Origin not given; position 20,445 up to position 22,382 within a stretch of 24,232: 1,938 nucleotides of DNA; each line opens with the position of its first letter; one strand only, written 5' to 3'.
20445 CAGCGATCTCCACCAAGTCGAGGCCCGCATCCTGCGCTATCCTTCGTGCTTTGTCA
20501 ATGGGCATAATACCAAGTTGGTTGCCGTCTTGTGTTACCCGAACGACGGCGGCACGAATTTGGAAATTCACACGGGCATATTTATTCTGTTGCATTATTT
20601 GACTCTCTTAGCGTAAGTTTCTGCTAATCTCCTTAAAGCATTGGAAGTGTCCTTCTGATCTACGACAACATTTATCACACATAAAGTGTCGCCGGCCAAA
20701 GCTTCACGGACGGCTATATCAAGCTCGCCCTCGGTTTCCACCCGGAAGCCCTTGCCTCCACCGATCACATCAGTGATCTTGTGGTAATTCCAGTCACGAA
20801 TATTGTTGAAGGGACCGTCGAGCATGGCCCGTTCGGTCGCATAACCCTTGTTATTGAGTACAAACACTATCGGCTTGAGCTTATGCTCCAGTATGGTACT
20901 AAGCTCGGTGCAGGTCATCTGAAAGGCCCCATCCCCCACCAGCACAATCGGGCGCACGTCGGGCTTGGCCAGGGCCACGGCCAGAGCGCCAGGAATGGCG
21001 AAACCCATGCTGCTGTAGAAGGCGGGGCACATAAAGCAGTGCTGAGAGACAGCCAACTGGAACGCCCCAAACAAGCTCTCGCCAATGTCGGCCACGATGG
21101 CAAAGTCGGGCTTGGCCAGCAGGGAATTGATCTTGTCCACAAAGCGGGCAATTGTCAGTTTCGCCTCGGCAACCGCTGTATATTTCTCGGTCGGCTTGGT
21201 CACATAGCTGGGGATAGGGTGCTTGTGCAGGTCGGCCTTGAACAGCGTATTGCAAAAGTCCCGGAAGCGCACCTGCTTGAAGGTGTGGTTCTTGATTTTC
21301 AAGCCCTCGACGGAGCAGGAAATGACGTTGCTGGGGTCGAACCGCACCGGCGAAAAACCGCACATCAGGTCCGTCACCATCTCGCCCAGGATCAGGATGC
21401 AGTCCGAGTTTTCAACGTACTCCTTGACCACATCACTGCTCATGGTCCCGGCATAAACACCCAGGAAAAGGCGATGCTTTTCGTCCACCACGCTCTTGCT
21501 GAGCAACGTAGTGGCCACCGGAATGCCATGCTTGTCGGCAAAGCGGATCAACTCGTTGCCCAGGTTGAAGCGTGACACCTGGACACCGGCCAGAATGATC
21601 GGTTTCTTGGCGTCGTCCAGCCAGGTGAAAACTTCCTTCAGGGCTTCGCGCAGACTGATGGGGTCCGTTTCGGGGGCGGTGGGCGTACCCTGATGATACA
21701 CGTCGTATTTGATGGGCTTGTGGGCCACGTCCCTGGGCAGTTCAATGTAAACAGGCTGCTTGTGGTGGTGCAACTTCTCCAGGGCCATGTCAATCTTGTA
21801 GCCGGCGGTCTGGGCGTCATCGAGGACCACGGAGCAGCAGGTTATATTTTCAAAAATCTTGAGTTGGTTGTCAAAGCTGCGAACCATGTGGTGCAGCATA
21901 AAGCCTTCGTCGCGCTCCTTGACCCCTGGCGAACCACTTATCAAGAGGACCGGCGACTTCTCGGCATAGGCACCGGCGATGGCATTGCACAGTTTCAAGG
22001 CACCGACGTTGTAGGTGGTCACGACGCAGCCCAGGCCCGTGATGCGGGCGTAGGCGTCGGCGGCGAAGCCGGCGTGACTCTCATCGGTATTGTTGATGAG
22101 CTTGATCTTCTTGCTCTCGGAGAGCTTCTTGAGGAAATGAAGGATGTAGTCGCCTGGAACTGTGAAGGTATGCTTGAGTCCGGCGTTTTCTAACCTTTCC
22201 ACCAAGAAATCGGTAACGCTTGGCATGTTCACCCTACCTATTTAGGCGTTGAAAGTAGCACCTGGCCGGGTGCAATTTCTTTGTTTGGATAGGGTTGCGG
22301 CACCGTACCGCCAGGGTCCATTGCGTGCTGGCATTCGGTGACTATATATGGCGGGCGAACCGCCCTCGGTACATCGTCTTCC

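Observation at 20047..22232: Translationally coupled IF3 and full-length TPP-dependent 2-keto-acid decarboxylase inside a phage structural/replication context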

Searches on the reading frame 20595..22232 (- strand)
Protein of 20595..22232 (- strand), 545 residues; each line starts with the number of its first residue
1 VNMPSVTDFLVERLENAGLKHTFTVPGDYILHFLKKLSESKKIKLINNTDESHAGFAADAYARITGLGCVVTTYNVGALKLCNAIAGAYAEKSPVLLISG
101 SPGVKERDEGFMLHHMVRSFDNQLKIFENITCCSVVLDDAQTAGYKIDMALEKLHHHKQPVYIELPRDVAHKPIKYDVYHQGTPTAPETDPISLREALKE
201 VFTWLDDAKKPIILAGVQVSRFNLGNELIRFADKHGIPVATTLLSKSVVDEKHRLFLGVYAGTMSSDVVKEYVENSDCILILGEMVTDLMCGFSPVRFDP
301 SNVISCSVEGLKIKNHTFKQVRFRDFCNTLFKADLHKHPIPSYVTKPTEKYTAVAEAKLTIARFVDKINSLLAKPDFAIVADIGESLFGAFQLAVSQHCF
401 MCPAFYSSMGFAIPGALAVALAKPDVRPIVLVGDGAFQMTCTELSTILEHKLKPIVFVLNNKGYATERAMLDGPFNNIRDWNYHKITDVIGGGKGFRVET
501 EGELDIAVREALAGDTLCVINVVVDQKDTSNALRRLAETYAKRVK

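Call 6: search_protein_families(library=pfam, proteins=[window:20595-22232:-], max_evalue=0.01)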
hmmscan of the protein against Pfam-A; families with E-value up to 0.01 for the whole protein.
window:20595-22232:- (545 aa): 3 families
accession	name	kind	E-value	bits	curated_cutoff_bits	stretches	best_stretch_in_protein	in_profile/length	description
PF02776.23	TPP_enzyme_N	-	1.8e-29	102.4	26.8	1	6-116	3-109/119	Thiamine pyrophosphate enzyme, N-terminal TPP binding domain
PF02775.26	TPP_enzyme_C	-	1.4e-25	90.3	21.9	1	387-522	6-151/151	Thiamine pyrophosphate enzyme, C-terminal TPP binding domain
PF00205.28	TPP_enzyme_M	-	8.9e-25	87.4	30.4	1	199-317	2-120/137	Thiamine pyrophosphate enzyme, central domain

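Call 9: search_protein_families(library=phrogs, proteins=[window:20595-22232:-], max_evalue=0.001)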
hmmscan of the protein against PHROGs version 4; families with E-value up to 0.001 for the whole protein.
window:20595-22232:- (545 aa): 1 family
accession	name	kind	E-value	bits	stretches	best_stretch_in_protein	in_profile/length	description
phrog_11199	-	unknown function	1e-55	190.5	2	7-289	12-295/568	-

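Call 10: search_protein_families(library=ncbifam, proteins=[window:20595-22232:-], max_evalue=0.001)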
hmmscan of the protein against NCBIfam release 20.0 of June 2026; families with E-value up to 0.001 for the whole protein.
window:20595-22232:- (545 aa): 54 families (the best 25 are shown)
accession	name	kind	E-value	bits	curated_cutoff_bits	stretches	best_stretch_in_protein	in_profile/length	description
TIGR03394.1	indol_phenyl_DC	equivalog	5.4e-102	342.3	554.5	1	7-537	3-533/535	indolepyruvate/phenylpyruvate decarboxylase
TIGR03393.1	indolpyr_decarb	equivalog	2.5e-92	310.3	946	1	5-536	2-538/539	indolepyruvate decarboxylase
NF006187.0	PRK08322.1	equivalog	8.8e-62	209.3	509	1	6-536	4-540/548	acetolactate synthase large subunit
NF006377.0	PRK08611.1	equivalog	4.7e-53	180.6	742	2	6-284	6-276/576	pyruvate oxidase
NF005712.0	PRK07524.1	subfamily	1.1e-47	162.7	500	1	4-522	3-527/536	5-guanidino-2-oxopentanoate decarboxylase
TIGR00118.1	acolac_lg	equivalog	1.3e-47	162.5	538.35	1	8-528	5-538/557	biosynthetic-type acetolactate synthase large subunit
NF006052.0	PRK08199.1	subfamily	1.6e-47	162.1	539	2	7-289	11-284/559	thiamine pyrophosphate protein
NF004919.0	PRK06276.1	equivalog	5.7e-46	157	866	1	8-529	5-543/582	acetolactate synthase large subunit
NF006378.0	PRK08617.1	equivalog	2.3e-43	148.4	510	2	7-302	11-289/556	acetolactate synthase AlsS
NF004710.0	PRK06048.1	equivalog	2e-42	145.4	976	1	7-528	11-541/561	acetolactate synthase large subunit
NF005713.0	PRK07525.1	subfamily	4.3e-42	144.3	620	2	8-285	10-276/592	sulfoacetaldehyde acetyltransferase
NF006122.0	PRK08266.1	subfamily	1.9e-39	135.5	571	1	7-531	7-531/543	hypothetical protein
NF005039.0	PRK06456.1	equivalog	4.4e-38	131.1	868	2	3-288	1-286/572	acetolactate synthase large subunit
NF005470.0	PRK07064.1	equivalog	5.1e-38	131.4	495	2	4-284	5-275/552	thiamine pyrophosphate-binding protein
TIGR03457.1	sulphoacet_xsc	equivalog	8.4e-38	130.1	676.4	2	9-285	7-272/579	sulfoacetaldehyde acetyltransferase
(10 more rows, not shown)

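Call 11: search_solved_structures(query=window:20595-22232:-, max_evalue=1e-10, show_alignments=2)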
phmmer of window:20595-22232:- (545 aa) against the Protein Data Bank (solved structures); distinct sequences matched with E-value up to 1e-10: 99 (the best 60 are shown).
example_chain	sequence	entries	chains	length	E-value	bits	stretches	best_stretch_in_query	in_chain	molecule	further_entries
5npu_A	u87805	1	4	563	3.5e-84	286.7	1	6-531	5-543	ANC27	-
9msa_C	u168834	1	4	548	1.1e-81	278.5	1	5-543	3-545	Alpha-ketoisovalerate decarboxylase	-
2vbf_A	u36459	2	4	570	1.9e-81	277.7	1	3-543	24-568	BRANCHED-CHAIN ALPHA-KETOACID DECARBOXYLASE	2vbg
6vgs_AAA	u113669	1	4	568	2.5e-81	277.3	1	3-543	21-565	Alpha-keto acid decarboxylase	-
2vbi_A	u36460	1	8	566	2.7e-76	260.7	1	7-533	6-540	PYRUVATE DECARBOXYLASE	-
5euj_A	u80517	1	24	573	2.7e-75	257.4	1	6-526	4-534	Pyruvate decarboxylase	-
9s7j_A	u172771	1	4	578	1.6e-73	251.6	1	7-526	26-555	pyruvate decarboxylase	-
4cok_A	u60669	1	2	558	4.5e-73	250.1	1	6-532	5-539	PYRUVATE DECARBOXYLASE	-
8zk6_A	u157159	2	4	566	4.5e-72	246.8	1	5-529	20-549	Indolepyruvate decarboxylase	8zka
2nxw_A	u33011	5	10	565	9.2e-72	245.8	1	7-535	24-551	PHENYL-3-PYRUVATE DECARBOXYLASE | Phenylpyruvate decarboxylase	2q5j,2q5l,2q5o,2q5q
2wva_A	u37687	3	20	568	1.1e-71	245.5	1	6-533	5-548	PYRUVATE DECARBOXYLASE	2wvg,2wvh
1zpd_A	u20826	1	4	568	2.5e-71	244.3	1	6-533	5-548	PYRUVATE DECARBOXYLASE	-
3oe1_A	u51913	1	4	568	2.9e-71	244.1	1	6-533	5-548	Pyruvate decarboxylase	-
1qpb_A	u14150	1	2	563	5.2e-71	243.3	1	7-516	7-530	PYRUVATE DECARBOXYLASE (FORM B)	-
8zk7_A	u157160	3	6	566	5.5e-71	243.2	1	5-529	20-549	Indolepyruvate decarboxylase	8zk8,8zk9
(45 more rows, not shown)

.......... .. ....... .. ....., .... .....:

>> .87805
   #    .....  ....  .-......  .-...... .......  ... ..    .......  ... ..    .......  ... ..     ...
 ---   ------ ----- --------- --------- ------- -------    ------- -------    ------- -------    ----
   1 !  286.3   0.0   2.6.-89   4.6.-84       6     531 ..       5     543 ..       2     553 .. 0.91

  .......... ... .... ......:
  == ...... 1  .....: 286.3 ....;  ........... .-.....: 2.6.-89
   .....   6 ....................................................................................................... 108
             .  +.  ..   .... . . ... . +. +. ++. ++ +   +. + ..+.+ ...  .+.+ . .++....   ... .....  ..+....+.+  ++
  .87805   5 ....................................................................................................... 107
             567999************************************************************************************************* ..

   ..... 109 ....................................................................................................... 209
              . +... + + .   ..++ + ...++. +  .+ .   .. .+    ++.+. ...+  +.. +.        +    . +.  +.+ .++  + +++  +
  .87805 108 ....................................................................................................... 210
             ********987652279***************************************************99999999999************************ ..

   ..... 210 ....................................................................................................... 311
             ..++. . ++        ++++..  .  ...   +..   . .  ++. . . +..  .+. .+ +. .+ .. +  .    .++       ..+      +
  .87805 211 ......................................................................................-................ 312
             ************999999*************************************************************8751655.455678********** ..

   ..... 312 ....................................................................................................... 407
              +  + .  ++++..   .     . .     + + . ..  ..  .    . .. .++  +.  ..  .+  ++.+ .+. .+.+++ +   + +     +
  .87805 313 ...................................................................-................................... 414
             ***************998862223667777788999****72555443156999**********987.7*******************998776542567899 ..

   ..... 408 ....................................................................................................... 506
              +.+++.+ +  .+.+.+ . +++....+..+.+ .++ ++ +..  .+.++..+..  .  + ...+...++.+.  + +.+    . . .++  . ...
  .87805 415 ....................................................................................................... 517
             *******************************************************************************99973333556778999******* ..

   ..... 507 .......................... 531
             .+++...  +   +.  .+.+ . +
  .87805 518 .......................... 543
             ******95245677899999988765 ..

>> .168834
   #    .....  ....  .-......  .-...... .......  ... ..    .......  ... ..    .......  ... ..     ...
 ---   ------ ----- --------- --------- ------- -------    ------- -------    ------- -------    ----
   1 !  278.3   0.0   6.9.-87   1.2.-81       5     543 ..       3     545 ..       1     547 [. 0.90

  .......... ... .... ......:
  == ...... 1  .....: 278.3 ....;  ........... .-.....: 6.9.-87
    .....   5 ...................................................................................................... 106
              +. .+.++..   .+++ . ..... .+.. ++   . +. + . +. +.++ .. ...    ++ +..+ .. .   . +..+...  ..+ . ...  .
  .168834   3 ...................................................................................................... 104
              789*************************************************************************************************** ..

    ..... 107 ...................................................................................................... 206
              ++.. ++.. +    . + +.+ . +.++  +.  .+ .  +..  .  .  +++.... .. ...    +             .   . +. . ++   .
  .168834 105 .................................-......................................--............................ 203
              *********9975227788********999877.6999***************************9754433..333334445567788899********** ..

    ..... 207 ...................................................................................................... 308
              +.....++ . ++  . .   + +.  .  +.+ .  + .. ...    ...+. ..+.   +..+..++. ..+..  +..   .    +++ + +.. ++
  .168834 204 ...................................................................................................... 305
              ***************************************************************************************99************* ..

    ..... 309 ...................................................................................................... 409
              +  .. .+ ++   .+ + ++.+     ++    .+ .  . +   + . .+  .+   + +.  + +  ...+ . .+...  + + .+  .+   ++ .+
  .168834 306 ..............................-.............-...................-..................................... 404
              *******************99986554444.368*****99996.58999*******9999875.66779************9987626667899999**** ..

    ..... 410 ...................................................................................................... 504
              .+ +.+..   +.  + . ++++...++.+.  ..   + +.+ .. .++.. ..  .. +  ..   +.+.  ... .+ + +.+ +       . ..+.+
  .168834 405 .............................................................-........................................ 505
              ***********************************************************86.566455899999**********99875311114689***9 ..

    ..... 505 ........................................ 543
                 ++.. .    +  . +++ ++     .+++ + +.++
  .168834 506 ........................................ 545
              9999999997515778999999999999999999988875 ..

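Call 13: search_dna_similar(query=window:20595-22232:-, collection=phages, mode=protein, max_rows=30)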
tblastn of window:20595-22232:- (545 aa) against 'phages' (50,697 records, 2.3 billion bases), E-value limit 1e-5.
Records with a match: 42; places in all: 42; records where one place covers at least 80% of the query: 27.
Best place of each record, by identity: <60% 42.
By first word of the organism name: Listeria 16; Staphylococcus 8; Salmonella 6; Acinetobacter 4; Enterococcus 3; Bacteriophage 2; Escherichia 2; uncultured 1.
By host as written in the record: Listeria monocytogenes 16; - 9; Staphylococcus aureus 7; Salmonella enterica subsp. enterica serovar Kentucky 3; Homo sapiens 3; Escherichia coli O157:H7 ATCC 43895 2; Staphylococcus epidermidis HD21-2 1; Enterococcus faecalis 1.
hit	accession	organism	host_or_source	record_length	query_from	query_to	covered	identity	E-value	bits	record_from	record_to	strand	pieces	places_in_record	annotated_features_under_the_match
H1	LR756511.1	uncultured phage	metagenomic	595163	3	545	100%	52.5%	2e-173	549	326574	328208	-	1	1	record has no annotation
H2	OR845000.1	Staphylococcus phage SA 1306 Kay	Staphylococcus aureus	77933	9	545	99%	31.8%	9e-75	264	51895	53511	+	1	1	record has no annotation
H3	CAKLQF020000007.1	Acinetobacter phage MD-2021a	not known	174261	6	542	99%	31.6%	3e-76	268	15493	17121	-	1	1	ipdC: putative indole-3-pyruvate decarboxylase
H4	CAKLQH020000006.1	Acinetobacter phage MD-2021a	not known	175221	6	542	99%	31.6%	3e-76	268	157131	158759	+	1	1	ipdC: putative indole-3-pyruvate decarboxylase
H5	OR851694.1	Salmonella phage S.Kent 1-2-1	Salmonella enterica subsp. enterica ...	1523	14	494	88%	29.2%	4e-58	206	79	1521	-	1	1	record has no annotation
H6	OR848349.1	Listeria phage LM 4-14-1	Listeria monocytogenes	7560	1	525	96%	26.2%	8e-30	130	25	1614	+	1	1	record has no annotation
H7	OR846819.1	Listeria phage LM 4-11-1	Listeria monocytogenes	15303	1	525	96%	26.2%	9e-30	130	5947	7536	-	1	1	record has no annotation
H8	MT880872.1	Staphylococcus phage PhiSepi-HH3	Staphylococcus epidermidis HD21-2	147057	5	533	97%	25.3%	1e-24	115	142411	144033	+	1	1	ilvB: acetolactate synthase large subunit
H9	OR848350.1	Listeria phage LM 4-14-1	Listeria monocytogenes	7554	1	525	96%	25.1%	3e-30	132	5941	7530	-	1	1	record has no annotation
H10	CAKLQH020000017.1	Acinetobacter phage MD-2021a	not known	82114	8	528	96%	24.1%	2e-21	105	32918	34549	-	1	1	ilvI: acetolactate synthase isozyme III large subunit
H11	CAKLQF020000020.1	Acinetobacter phage MD-2021a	not known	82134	8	528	96%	24.1%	2e-21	105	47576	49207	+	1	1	ilvI: acetolactate synthase isozyme III large subunit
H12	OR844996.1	Staphylococcus phage SA 1306 Kay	Staphylococcus aureus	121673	2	477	87%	25.4%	1e-22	108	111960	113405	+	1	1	record has no annotation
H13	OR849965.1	Staphylococcus phage SA 1298 Kay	Staphylococcus aureus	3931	2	477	87%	25.4%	4e-22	106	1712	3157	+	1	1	record has no annotation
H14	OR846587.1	Enterococcus phage Efs 1-1-1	Enterococcus faecalis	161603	7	528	96%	23.1%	6e-19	97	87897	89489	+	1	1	record has no annotation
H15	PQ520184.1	Enterococcus phage IME_EF3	-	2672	7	528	96%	23.1%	5e-19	97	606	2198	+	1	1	record has no annotation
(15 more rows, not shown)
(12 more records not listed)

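Call 14: get_annotated_region(hit=H1, flank=12000)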
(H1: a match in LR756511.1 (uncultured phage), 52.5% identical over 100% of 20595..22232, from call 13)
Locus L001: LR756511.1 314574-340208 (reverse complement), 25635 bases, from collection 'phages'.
description: uncultured phage genome assembly, chromosome: 1.
organism: uncultured phage (NCBI taxid 278008)
taxonomy: Viruses; environmental samples
host: -; source: metagenomic; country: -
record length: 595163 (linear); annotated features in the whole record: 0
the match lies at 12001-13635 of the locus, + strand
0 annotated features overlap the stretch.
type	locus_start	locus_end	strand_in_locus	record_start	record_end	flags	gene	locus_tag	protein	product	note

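Call 19: find_related_loci(query=window:20595-22232:-, collection=viral_contigs, flank=10000)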
Query window:20595-22232:- (545 aa) in viral_contigs; peptide patterns used: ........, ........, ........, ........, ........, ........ (x = any residue, [..] = any of these).
No stretch of DNA in the collection matches any of the patterns.

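Call 20: find_homologous_proteins(query=window:20595-22232:-, max_evalue=1e-30)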
Query window:20595-22232:- (545 aa): 7931 proteins with E <= 1e-30 among 8000 candidates; the best 120 are listed.
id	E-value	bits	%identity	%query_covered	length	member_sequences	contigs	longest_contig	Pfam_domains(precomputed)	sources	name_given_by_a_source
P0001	0.0e+0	1192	96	100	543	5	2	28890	PF02775.27,PF02776.24,PF00205.29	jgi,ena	-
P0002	0.0e+0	1034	82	99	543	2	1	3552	PF02775.27,PF02776.24,PF00205.29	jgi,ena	-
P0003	0.0e+0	1023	80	100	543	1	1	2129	PF02775.27,PF02776.24,PF00205.29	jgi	jgi:indolepyruvate decarboxylase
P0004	1.9e-297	1005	78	100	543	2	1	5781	PF02775.27,PF02776.24,PF00205.29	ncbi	-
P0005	6.5e-260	882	71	99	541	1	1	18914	PF02775.27,PF02776.24,PF00205.29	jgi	jgi:indolepyruvate decarboxylase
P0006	1.2e-228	778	63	99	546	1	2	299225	PF02775.27,PF02776.24,PF00205.29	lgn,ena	-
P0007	1.9e-228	778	62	99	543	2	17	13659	PF02775.27,PF02776.24,PF00205.29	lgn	-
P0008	9.7e-228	775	63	99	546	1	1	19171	PF02775.27,PF02776.24,PF00205.29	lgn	-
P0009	1.3e-227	775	62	99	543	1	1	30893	PF02775.27,PF02776.24,PF00205.29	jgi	jgi:indolepyruvate decarboxylase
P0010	2.2e-227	774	61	99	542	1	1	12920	PF02775.27,PF02776.24,PF00205.29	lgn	-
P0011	1.2e-226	772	62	99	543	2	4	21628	PF02775.27,PF02776.24,PF00205.29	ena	-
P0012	2.3e-226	771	62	99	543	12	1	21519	PF02775.27,PF02776.24,PF00205.29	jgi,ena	-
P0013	4.6e-226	770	62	99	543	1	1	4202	PF02775.27,PF02776.24,PF00205.29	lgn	-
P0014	1.0e-225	769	61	99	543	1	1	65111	PF02775.27,PF02776.24,PF00205.29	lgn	-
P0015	1.9e-225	768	62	100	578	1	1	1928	PF02775.27,PF02776.24,PF00205.29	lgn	-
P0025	2.2e-223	761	61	99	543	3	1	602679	PF02775.27,PF02776.24,PF00205.29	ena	-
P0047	3.7e-217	740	60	99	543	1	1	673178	PF02775.27,PF02776.24,PF00205.29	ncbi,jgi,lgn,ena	jgi:indolepyruvate decarboxylase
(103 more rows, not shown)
